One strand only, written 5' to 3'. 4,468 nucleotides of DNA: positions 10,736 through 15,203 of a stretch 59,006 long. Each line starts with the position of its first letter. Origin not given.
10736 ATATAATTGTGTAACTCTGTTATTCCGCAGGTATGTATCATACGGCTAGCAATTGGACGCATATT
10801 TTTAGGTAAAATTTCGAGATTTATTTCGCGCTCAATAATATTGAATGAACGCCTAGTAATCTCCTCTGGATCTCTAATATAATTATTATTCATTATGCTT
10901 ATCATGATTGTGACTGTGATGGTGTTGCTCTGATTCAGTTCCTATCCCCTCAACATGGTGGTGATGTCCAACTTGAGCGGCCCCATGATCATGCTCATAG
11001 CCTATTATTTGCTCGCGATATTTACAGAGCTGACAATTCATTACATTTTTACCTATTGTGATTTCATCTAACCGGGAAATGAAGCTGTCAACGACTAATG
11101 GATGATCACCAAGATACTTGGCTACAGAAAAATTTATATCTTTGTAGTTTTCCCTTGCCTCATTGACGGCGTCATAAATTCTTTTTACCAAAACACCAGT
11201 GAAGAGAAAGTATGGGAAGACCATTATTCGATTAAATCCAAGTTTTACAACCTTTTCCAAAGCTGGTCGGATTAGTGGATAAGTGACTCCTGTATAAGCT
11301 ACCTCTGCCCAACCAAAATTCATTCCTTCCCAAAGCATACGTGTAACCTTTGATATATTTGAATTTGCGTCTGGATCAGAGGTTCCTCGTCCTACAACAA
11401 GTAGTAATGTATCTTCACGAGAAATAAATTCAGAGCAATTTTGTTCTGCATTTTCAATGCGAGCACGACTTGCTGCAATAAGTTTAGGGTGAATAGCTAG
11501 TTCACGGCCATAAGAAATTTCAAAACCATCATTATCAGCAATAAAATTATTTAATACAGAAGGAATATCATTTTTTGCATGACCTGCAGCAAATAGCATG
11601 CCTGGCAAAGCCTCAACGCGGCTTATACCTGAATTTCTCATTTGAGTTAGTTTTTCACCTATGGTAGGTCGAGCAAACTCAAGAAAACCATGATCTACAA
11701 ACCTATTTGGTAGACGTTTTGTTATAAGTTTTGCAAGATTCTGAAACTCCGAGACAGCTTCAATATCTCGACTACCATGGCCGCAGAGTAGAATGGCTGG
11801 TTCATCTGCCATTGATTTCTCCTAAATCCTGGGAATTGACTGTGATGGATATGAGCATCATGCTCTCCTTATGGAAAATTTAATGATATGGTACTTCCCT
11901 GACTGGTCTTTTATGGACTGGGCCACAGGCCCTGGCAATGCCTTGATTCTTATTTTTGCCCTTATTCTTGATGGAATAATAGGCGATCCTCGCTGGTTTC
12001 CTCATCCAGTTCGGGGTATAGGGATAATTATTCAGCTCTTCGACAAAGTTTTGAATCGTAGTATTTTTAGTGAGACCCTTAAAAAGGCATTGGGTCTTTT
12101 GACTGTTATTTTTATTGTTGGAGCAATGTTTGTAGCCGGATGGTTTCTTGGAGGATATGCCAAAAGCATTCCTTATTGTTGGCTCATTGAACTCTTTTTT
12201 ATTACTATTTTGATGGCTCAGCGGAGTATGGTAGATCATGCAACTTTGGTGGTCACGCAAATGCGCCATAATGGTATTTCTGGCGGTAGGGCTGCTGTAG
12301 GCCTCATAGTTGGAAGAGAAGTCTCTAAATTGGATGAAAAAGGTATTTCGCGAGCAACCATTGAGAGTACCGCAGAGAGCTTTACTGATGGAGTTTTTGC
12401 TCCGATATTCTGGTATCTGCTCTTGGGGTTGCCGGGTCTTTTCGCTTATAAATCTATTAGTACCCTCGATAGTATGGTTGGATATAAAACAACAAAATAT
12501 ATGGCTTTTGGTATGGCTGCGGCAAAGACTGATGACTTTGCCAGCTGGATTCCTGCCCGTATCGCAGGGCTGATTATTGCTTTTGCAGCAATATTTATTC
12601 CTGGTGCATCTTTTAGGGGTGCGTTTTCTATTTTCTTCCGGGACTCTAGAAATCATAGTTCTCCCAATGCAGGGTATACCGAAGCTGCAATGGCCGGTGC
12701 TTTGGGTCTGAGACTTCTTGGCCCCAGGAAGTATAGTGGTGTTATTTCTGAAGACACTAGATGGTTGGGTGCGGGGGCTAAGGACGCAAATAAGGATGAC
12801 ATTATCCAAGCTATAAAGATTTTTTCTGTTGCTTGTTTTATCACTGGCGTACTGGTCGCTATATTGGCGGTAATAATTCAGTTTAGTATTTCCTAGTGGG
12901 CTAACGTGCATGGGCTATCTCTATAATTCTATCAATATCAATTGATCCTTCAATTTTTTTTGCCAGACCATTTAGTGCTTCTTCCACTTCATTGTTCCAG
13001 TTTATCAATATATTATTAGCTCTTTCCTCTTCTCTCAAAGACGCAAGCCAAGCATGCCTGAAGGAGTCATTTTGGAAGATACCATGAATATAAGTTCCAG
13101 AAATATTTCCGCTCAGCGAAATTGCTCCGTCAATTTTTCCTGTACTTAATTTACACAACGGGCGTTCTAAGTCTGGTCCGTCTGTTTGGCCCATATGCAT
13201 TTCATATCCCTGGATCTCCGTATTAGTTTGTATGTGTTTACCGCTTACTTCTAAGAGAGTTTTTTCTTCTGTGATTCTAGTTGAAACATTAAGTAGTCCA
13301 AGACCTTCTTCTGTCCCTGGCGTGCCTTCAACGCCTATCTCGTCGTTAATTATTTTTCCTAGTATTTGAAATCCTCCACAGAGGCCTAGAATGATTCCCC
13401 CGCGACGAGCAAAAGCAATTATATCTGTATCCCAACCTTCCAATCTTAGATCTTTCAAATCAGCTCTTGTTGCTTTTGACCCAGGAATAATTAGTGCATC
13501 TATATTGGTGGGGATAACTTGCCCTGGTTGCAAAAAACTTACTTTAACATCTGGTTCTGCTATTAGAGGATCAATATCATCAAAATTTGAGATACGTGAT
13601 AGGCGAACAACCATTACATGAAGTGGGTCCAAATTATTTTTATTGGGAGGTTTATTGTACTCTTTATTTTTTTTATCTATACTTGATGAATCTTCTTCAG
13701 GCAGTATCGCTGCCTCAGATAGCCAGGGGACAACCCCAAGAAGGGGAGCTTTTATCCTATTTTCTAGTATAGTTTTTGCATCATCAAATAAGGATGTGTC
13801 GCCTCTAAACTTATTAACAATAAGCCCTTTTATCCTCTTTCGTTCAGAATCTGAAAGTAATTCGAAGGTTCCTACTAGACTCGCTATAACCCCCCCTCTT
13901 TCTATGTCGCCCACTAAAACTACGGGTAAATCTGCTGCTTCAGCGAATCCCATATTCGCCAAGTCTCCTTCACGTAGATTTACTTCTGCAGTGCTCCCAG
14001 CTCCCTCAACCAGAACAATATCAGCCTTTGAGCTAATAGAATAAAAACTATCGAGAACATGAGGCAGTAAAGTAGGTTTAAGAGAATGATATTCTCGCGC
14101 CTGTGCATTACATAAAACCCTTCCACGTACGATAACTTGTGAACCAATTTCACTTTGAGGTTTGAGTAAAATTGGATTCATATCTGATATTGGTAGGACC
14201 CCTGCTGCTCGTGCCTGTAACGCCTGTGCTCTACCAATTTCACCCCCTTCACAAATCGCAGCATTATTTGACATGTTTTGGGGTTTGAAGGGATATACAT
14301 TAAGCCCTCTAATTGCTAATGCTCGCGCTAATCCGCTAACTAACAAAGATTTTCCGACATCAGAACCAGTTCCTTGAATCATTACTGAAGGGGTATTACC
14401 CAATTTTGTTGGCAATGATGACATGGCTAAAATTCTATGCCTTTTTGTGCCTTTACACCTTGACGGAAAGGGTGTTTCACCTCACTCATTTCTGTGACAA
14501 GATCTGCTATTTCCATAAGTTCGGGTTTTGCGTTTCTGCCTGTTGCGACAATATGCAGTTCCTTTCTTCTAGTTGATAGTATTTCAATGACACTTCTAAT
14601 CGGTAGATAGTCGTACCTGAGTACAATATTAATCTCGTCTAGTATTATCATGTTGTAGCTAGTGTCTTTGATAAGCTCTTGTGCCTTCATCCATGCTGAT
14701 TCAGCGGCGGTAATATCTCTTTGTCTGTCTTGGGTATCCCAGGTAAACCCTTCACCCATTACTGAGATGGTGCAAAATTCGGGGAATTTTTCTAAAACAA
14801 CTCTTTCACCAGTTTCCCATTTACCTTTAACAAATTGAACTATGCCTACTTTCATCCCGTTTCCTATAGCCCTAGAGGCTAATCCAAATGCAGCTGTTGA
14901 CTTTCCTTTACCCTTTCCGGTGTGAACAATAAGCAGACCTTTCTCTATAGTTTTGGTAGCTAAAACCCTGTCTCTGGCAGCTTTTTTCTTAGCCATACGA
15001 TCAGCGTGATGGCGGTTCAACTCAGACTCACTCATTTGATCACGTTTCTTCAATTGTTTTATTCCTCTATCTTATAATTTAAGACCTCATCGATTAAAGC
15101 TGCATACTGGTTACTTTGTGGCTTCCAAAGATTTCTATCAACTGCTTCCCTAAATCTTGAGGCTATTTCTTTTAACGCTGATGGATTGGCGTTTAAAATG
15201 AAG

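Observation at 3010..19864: Hybrid B12 pathway: complete early-cobalt-insertion set together with late chelatase CobN/CobW, and no cobG, cobZ or cobF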

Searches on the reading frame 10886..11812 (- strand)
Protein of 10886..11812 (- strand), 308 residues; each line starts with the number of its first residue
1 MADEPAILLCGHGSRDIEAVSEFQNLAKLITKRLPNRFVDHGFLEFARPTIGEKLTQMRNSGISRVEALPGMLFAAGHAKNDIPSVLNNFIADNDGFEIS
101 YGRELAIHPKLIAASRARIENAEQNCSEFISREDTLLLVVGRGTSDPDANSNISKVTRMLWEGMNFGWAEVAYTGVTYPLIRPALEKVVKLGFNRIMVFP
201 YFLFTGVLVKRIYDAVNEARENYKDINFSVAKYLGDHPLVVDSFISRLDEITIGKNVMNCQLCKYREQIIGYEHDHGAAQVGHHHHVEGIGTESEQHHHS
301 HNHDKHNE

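Call 3: search_protein_families(library=ncbifam, proteins=[window:10886-11812:-])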
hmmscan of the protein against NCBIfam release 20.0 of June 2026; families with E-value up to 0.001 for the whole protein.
window:10886-11812:- (308 aa): 5 families
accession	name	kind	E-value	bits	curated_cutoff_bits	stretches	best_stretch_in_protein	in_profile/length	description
NF033198.0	F430_CfbA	equivalog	1.8e-23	82.8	120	2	6-101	1-102/122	sirohydrochlorin nickelochelatase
NF002090.2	PRK00923.1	subfamily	1.5e-20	73.6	120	2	6-88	2-84/129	sirohydrochlorin nickelochelatase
NF004449.0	PRK05782.1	equivalog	3.4e-09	36.2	298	1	5-83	4-81/333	bifunctional sirohydrochlorin cobalt chelatase/precorrin-8X methylmutase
NF047852.1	SiroCoChCbiK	equivalog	3.1e-05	23.6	400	1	3-85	136-214/261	sirohydrochlorin cobaltochelatase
NF002671.0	PRK02395.1-3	equivalog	0.00017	21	258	0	3-111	132-242/262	hypothetical protein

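Call 10: search_protein_families(library=pfam, proteins=[window:10886-11812:-])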
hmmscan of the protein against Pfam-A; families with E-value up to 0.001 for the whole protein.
window:10886-11812:- (308 aa): 3 families
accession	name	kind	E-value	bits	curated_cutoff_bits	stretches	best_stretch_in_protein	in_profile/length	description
PF01903.22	CbiX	-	1.2e-52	177.1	22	2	142-243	1-103/106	CbiX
PF06180.16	CbiK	-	8.8e-10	38.8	26.2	1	5-85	142-219/262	Cobalt chelatase (CbiK)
PF00762.24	Ferrochelatase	-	0.00069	19.1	27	0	25-137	73-187/317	Ferrochelatase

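Call 15: find_homologous_proteins(query=window:10886-11812:-)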
Query window:10886-11812:- (308 aa): 8000 proteins with E <= 0.001 among 8000 candidates; the best 120 are listed.
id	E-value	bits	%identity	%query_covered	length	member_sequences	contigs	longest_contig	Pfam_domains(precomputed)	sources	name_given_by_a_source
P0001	1.1e-207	706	100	100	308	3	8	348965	PF01903.23,PF06180.17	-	-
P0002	2.2e-151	521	76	96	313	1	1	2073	PF01903.23,PF06180.17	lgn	-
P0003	4.8e-150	517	75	95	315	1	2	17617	PF01903.23,PF06180.17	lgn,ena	-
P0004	1.2e-148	512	73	100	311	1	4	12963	PF01903.23,PF06180.17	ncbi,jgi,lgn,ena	-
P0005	1.3e-143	496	70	98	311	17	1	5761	PF01903.23,PF06180.17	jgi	jgi:sirohydrochlorin cobaltochelatase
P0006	8.8e-143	493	70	98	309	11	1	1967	PF01903.23,PF06180.17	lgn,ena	-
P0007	6.2e-140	484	69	97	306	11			PF01903.23,PF06180.17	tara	tara:strand:- start:102 stop:1022 length:921 start_codon:yes stop_codon:yes gene_type:complete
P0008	3.4e-135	468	69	94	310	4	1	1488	PF01903.23,PF06180.17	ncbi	-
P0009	1.5e-134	466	68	94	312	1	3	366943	PF01903.23,PF06180.17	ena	-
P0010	6.2e-134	464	67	94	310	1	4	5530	PF01903.23,PF06180.17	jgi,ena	-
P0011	7.9e-134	464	69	94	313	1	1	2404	PF01903.23,PF06180.17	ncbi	ncbi:MAG: sirohydrochlorin chelatase [Alphaproteobacteria bacterium]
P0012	1.2e-133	463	69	94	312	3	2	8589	PF01903.23,PF06180.17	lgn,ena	-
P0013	3.0e-133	462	67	94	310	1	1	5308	PF01903.23,PF06180.17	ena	-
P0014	4.3e-133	461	67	95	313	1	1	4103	PF01903.23,PF06180.17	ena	-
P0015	5.9e-133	461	66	95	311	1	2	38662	PF01903.23,PF06180.17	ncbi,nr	ncbi:MAG: sirohydrochlorin chelatase [Rhodospirillaceae bacterium]|nr:sirohydrochlorin chelatase [Rh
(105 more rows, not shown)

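Call 22: search_solved_structures(query=window:10886-11812:-, max_evalue=0.01, show_alignments=3)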
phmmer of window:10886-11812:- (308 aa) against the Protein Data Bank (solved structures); distinct sequences matched with E-value up to 0.01: 7.
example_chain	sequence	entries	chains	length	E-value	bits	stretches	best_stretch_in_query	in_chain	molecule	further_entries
5zt7_A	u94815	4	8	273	9e-21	77.5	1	5-252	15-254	Sirohydrochlorin ferrochelatase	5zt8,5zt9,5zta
6jv6_A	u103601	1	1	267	1.5e-20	76.8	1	5-251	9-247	Sirohydrochlorin ferrochelatase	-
3lyh_A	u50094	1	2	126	3.5e-07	32.9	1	6-119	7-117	Cobalamin (Vitamin B12) biosynthesis CbiX protein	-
6m25_A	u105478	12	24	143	1.6e-05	27.5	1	6-94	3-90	Sirohydrochlorin cobaltochelatase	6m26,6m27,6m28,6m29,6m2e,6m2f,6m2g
6m2a_A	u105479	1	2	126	1.8e-05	27.3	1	6-88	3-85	Sirohydrochlorin cobaltochelatase,Sirohydrochlorin cobaltochelatase,Sirohydrochlorin cobal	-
9b86_A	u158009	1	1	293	2.2e-05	26.9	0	6-85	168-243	Heme-binding protein FetB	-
8i56_A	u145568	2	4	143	0.0002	23.8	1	6-94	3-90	Sirohydrochlorin cobaltochelatase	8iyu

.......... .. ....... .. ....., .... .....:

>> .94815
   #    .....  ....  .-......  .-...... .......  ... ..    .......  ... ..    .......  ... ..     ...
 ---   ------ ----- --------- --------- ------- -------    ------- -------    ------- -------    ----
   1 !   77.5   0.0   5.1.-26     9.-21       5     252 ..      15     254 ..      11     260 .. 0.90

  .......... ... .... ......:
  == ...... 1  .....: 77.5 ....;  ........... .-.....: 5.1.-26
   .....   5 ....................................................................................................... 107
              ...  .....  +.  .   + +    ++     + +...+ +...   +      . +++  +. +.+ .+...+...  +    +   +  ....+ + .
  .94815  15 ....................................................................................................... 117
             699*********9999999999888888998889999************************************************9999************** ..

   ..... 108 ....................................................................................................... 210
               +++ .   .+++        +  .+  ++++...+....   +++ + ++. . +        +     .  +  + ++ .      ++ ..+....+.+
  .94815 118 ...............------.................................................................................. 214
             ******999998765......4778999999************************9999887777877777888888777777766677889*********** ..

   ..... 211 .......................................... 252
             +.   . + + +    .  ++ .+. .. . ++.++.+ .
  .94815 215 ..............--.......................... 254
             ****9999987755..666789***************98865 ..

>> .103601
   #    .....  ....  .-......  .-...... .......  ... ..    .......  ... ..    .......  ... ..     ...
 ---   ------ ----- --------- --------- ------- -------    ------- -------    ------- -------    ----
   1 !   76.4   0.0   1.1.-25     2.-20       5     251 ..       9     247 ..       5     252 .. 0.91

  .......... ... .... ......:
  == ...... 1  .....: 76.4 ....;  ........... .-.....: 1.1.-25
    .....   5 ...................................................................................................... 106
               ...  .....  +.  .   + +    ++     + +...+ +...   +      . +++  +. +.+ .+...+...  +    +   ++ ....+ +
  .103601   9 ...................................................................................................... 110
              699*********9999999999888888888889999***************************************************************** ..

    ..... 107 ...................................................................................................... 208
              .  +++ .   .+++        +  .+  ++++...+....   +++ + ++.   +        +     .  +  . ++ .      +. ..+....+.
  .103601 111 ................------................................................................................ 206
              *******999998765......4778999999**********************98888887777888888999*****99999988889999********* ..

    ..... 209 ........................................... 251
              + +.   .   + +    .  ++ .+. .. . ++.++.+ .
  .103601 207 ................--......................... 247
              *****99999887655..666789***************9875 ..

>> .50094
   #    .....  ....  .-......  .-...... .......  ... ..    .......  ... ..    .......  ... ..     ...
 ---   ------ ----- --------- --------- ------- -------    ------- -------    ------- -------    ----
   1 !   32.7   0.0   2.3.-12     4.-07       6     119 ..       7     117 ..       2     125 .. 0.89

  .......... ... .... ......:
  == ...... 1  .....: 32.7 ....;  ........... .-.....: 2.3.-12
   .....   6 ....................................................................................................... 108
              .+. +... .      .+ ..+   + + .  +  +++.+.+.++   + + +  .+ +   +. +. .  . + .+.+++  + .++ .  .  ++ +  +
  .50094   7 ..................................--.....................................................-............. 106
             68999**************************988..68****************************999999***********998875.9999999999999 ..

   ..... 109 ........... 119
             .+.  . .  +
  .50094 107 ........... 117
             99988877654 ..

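Call 26: find_related_loci(query=A1, collection=genome_contigs, flank=10000)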
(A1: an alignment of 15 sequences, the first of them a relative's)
Query A1 (308 aa) in genome_contigs; peptide patterns used: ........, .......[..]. (x = any residue, [..] = any of these).
600 stretches matched a pattern (row limit reached: there are more); 582 encode a relative of the query (tblastn E <= 1e-3); the best 80 are kept; 80 distinct loci.
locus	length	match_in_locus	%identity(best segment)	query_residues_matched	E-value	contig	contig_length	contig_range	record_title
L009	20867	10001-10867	67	4-292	3e-133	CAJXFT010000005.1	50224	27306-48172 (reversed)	MAG TPA_asm: uncultured Alphaproteobacteria bacterium isolate ERR599062_bin.171_MetaBAT_v2.12.1_MAG genome assembly, con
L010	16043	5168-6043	67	1-292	9e-130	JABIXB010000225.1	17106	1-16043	MAG: Rhodospirillaceae bacterium isolate SI073_bin108 k141_2111460, whole genome shotgun sequence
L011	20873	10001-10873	64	3-295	9e-126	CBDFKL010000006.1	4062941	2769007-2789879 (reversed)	MAG: Alphaproteobacteria bacterium isolate 1368f247-a1ca-469e-8ff8-323441c52473 genome assembly, contig: contig_6, whole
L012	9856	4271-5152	61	1-294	1e-124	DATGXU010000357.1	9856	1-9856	MAG TPA_asm: Magnetospirillum sp. isolate SMAG_U10617 k141_141689, whole genome shotgun sequence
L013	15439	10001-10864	61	7-294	9e-124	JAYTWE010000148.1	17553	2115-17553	MAG: Magnetospirillum sp. isolate GFS_5764 GFS_5764_147, whole genome shotgun sequence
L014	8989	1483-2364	60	1-294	2e-123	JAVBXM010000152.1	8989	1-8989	MAG: Phaeospirillum sp. isolate GS7 3599, whole genome shotgun sequence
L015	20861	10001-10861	63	6-292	6e-123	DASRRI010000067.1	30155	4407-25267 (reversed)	MAG TPA_asm: Dongiaceae bacterium isolate SMAG_U4637 k141_1833525, whole genome shotgun sequence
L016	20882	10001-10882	60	1-294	2e-122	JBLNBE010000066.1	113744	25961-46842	MAG: Bacteroidota bacterium isolate MAG159 PRJNA951521_bin2_renamed_65, whole genome shotgun sequence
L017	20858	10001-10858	66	5-292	7e-122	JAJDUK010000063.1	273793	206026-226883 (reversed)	MAG: Alphaproteobacteria bacterium isolate jk18x1bzbins.75 k141_926837, whole genome shotgun sequence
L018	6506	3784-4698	59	1-302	4e-122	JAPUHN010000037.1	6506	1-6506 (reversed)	MAG: Alphaproteobacteria bacterium isolate KW1-S08_12 KW1-S08_12_cg37, whole genome shotgun sequence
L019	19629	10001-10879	62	4-296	3e-122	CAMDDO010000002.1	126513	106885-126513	MAG: Rhizobium sp. Q54 isolate MaH-04nov19-276 genome assembly, contig: MaH-04nov19-C142, whole genome shotgun sequence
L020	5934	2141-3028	60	3-295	8e-121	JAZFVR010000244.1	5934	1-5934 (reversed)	MAG: Alphaproteobacteria bacterium isolate BS3bin.25 BS3bin.25_244, whole genome shotgun sequence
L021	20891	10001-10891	59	1-298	4e-120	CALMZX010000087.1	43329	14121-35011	MAG TPA_asm: uncultured Alphaproteobacteria bacterium isolate SRR8859111_bin.35_CONCOCT_v1.1_MAG genome assembly, contig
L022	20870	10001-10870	62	3-292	2e-120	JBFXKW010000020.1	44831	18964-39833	MAG: Alphaproteobacteria bacterium isolate CA_2019_TPIn_84 NODE_2587_length_44831_cov_14.418039_TPIn, whole genome shotg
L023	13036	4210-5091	60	1-294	5e-120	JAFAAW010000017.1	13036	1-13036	MAG: Proteobacteria bacterium isolate OH_PFB_97 k127_578810, whole genome shotgun sequence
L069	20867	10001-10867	57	7-295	1e-114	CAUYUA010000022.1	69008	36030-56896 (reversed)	Azospirillaceae bacterium strain CCP2-SC5 genome assembly, contig: CCP2SC5_Contig_11, whole genome shotgun sequence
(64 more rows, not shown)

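Call 92: search_protein_families(library=pfam, proteins=[L069:6987-8129:+, L069:9009-9581:+, L069:11220-12056:+, L069:12166-12819:+, L069:3697-5121:+], max_evalue=0.001)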
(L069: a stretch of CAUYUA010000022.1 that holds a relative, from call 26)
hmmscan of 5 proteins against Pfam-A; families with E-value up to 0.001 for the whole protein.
L069:6987-8129:+ (380 aa): 3 families
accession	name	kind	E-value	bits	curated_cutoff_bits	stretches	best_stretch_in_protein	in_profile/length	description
PF01000.31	RNA_pol_A_bac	-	4.2e-36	124.2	33.9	1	104-219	1-119/119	RNA polymerase Rpb3/RpoA insert domain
PF03118.21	RNA_pol_A_CTD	-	1.5e-26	92.4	23.8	1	292-351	7-66/67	Bacterial RNA polymerase, alpha chain C terminal domain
PF01193.29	RNA_pol_L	-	5.6e-25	87.3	24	1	74-269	1-74/74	RNA polymerase Rpb3/Rpb11 dimerisation domain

L069:9009-9581:+ (190 aa): 1 family
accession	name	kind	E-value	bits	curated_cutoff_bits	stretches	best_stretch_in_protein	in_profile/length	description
PF09335.16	VTT_dom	-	1.7e-13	51.6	33.9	1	30-150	3-122/123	VTT domain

L069:11220-12056:+ (278 aa): 1 family
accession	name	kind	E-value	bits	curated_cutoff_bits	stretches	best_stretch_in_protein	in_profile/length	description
PF10670.15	DUF4198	-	1e-22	81.7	34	1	38-256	1-208/209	Domain of unknown function (DUF4198)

L069:12166-12819:+ (217 aa): 1 family
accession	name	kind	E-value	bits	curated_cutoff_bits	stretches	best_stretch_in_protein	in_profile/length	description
PF00484.24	Pro_CA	-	2.2e-42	145.4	25.7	1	38-196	2-155/156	Carbonic anhydrase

L069:3697-5121:+ (474 aa): 1 family
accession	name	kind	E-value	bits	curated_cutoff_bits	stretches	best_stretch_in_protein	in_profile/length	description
PF00344.25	SecY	-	1.8e-115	386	32.2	1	108-449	1-306/306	SecY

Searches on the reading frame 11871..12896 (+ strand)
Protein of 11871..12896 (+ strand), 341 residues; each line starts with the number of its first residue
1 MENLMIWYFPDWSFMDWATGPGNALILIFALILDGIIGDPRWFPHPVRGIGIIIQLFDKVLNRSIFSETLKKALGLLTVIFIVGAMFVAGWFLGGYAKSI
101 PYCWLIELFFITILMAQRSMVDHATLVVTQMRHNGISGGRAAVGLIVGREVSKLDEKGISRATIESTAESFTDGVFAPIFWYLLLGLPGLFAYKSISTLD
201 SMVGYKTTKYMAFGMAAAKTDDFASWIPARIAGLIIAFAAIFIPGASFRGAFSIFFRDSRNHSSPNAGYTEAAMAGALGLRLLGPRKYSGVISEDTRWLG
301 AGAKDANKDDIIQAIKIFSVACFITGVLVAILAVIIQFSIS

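Call 3: search_protein_families(library=ncbifam, proteins=[window:11871-12896:+])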
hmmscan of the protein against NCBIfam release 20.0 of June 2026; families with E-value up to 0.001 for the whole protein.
window:11871-12896:+ (341 aa): 5 families
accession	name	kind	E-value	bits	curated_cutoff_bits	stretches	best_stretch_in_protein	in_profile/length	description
TIGR00380.1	cobal_cbiB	equivalog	8.3e-68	228.9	165.9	1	24-333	4-302/305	adenosylcobinamide-phosphate synthase CbiB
NF002281.0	PRK01209.2-5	equivalog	2.2e-65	221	273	1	25-338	6-308/311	cobalamin biosynthesis protein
NF002276.0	PRK01209.1-4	equivalog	1.3e-59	202.3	381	1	24-332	10-309/322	cobalamin biosynthesis protein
NF006476.0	PRK08878.1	equivalog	1.4e-15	57.4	322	1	24-336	14-313/317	cobalamin biosynthesis family protein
NF005792.0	PRK07630.1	equivalog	4.9e-15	55.3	291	1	85-334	59-307/312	CobD/CbiB family protein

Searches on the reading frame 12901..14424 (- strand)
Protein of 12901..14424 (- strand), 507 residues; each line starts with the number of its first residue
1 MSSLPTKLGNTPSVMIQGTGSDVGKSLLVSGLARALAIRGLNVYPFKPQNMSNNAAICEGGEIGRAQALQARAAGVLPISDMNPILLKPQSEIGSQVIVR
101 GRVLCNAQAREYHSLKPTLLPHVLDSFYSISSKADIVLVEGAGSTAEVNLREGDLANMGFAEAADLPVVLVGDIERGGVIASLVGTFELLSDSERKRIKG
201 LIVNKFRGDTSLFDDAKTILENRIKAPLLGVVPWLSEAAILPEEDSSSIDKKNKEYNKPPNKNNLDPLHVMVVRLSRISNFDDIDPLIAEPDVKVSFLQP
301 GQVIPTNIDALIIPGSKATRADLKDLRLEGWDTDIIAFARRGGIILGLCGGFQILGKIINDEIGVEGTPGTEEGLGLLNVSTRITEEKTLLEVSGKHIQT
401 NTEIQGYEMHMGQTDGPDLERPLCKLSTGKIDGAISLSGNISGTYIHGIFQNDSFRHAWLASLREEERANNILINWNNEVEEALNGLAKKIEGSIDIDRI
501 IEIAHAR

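Call 4: search_protein_families(library=ncbifam, proteins=[window:12901-14424:-])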
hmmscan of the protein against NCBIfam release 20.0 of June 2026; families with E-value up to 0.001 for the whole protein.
window:12901-14424:- (507 aa): 9 families
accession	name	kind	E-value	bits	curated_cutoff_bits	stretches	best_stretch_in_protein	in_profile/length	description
NF001989.1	PRK00784.1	equivalog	1.9e-180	600.6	273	1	13-504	2-479/480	cobyric acid synthase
TIGR00313.1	cobQ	equivalog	2.9e-132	441.9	309.9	1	14-499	1-476/477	cobyric acid synthase CobQ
NF004921.0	PRK06278.1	equivalog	5.4e-21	75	354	1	307-488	36-225/482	cobyrinic acid a,c-diamide synthase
NF002204.1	PRK01077.1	equivalog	1.4e-12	47.2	254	0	330-449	300-419/420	cobyrinic acid a,c-diamide synthase CobB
TIGR00379.1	cobB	subfamily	1.7e-10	40.4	261.4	0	14-47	2-35/449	cobyrinic/hydrogenobyrinic acid a,c-diamide synthase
NF033195.1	F430_CfbB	exception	9.8e-09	34.5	560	0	123-234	66-176/451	Ni-sirohydrochlorin a,c-diamide synthase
TIGR00347.1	bioD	equivalog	1.6e-06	28.4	83.3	0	123-204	89-166/166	dethiobiotin synthase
NF045636.1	isoglutsynth_GatD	equivalog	3.9e-06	26.4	400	1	329-448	88-208/258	lipid II isoglutaminyl synthase subunit GatD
NF004167.0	PRK05632.1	equivalog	1.9e-05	23.5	418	1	13-210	4-179/708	phosphate acetyltransferase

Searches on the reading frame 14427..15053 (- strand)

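Call 4: search_protein_families(library=ncbifam, proteins=[window:14427-15053:-])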
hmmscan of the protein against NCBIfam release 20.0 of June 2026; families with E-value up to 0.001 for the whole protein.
window:14427-15053:- (208 aa): 4 families
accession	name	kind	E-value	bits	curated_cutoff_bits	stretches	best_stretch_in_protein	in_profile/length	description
NF004637.0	PRK05986.1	subfamily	7.1e-82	273.9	185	1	14-208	4-197/197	cob(I)yrinic acid a,c-diamide adenosyltransferase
TIGR00708.1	cobA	equivalog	1.3e-67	226.9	167.75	1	37-208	4-177/177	cob(I)yrinic acid a,c-diamide adenosyltransferase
NF005647.0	PRK07413.1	equivalog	1.8e-24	86.2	426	1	15-208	178-382/382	cob(I)yrinic acid a,c-diamide adenosyltransferase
NF005648.0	PRK07414.1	equivalog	1e-17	64.2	248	1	31-191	15-174/178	P-loop NTPase family protein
